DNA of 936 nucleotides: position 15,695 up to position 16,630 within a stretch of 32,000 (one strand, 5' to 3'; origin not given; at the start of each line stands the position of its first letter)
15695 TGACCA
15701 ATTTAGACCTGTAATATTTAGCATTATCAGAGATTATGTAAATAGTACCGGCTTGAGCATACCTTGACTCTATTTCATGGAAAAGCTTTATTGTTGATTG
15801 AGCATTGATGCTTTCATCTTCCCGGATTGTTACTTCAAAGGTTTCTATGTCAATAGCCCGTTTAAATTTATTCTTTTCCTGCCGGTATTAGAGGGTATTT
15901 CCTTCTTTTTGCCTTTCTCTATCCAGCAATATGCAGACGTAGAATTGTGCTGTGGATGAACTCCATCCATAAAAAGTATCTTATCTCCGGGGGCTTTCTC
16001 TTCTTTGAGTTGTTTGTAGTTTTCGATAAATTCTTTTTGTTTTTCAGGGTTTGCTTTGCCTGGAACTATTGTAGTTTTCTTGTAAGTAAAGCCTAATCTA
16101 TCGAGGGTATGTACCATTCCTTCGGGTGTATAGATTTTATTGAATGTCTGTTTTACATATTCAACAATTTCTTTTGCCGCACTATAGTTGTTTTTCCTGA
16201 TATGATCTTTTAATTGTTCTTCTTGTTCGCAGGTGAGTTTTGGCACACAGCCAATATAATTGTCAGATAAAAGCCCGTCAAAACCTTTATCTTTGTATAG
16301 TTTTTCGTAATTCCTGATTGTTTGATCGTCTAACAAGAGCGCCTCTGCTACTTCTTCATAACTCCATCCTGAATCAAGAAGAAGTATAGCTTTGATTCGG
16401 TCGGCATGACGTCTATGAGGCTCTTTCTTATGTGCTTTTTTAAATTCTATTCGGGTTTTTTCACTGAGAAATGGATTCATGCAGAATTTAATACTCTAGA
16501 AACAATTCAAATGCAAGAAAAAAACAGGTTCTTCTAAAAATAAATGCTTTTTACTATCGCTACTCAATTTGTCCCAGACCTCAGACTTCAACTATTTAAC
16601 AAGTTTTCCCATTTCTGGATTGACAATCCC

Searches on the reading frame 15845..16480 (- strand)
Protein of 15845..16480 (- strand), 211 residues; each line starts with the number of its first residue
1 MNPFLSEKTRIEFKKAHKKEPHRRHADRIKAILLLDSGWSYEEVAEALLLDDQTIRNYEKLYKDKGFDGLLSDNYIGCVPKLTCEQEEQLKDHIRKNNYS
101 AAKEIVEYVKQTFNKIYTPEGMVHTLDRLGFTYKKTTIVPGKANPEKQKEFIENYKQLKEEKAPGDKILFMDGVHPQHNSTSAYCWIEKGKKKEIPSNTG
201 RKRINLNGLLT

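Call 21: search_protein_families(library=pfam, proteins=[window:15845-16480:-], max_evalue=0.01)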
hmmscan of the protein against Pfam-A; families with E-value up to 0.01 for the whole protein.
window:15845-16480:- (211 aa): 9 families
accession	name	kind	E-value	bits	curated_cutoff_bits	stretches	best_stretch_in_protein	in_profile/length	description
PF13592.12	HTH_33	-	3.1e-14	52.7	25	1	102-155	7-60/60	Winged helix-turn helix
PF13551.12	HTH_29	-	9.7e-09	35.6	28.1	1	28-88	1-64/64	Winged helix-turn helix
PF13384.12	HTH_23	-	1.3e-07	31.7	24.6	1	24-71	3-50/50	Homeodomain-like domain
PF13518.12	HTH_28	-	1.7e-06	28.4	25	1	28-71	2-45/52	Helix-turn-helix domain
PF13565.12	HTH_32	-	3.7e-06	27.8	33.7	1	54-118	1-65/73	Homeodomain-like domain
PF13358.12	DDE_3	-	0.00024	21.4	28.6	0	168-210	2-44/146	DDE superfamily endonuclease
PF06056.18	Terminase_5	-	0.00033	21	20.3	1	28-70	3-45/58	Putative ATPase subunit of terminase (gpP-like)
PF08822.17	DUF1804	-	0.0027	18.1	29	1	37-149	18-124/164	Protein of unknown function (DUF1804)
PF01381.28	HTH_3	-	0.0037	17.7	23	1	30-60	2-31/55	Helix-turn-helix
